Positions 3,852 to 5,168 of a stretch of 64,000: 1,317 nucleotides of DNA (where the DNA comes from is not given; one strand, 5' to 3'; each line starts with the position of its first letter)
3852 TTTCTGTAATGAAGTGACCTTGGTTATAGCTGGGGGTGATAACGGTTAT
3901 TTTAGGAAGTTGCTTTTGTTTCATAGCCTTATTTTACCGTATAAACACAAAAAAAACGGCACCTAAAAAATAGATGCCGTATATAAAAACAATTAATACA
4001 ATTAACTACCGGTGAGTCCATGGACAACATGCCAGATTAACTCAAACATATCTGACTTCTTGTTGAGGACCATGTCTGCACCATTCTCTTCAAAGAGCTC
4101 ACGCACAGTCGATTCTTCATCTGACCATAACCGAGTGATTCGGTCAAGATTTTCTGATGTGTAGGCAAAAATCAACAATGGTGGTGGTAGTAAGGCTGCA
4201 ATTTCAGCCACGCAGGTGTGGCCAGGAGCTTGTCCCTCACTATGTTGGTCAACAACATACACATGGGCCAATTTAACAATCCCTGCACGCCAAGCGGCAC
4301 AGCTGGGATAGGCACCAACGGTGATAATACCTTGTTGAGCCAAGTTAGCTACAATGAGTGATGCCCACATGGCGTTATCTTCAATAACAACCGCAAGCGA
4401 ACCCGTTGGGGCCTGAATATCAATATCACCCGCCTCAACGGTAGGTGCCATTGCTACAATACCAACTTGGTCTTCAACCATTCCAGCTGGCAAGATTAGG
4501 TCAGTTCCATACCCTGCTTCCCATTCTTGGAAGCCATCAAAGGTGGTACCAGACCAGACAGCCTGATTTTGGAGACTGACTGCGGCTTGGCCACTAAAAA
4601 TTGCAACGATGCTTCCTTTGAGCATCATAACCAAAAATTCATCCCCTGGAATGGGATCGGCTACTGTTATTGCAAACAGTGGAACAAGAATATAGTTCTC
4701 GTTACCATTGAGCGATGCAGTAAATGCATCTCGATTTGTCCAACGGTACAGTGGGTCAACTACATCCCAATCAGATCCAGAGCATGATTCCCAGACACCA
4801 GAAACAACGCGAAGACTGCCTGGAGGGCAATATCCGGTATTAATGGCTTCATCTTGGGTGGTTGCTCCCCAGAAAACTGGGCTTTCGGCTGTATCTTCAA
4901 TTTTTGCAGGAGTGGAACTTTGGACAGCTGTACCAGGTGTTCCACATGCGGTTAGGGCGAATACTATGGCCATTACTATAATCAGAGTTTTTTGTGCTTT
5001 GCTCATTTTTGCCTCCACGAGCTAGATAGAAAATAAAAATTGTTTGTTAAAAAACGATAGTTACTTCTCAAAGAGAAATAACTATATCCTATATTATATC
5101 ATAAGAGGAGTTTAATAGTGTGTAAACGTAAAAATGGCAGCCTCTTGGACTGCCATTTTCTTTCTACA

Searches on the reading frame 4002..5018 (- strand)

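Call 57: search_protein_families(library=pfam, proteins=[window:4002-5018:-], max_evalue=0.001)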
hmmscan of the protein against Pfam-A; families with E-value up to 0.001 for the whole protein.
window:4002-5018:- (338 aa): 0 families

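Call 69: search_protein_families(library=pfam, proteins=[window:4002-5018:-], max_evalue=10)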
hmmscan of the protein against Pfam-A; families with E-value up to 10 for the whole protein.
window:4002-5018:- (338 aa): 1 family
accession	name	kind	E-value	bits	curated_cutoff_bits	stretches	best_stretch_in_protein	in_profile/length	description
PF01039.27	Carboxyl_trans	-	0.078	12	22.3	1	162-203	272-314/493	Carboxyl transferase domain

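Call 74: search_protein_families(library=phrogs, proteins=[window:4002-5018:-], max_evalue=0.001)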
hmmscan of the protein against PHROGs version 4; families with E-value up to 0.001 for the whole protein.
window:4002-5018:- (338 aa): 0 families
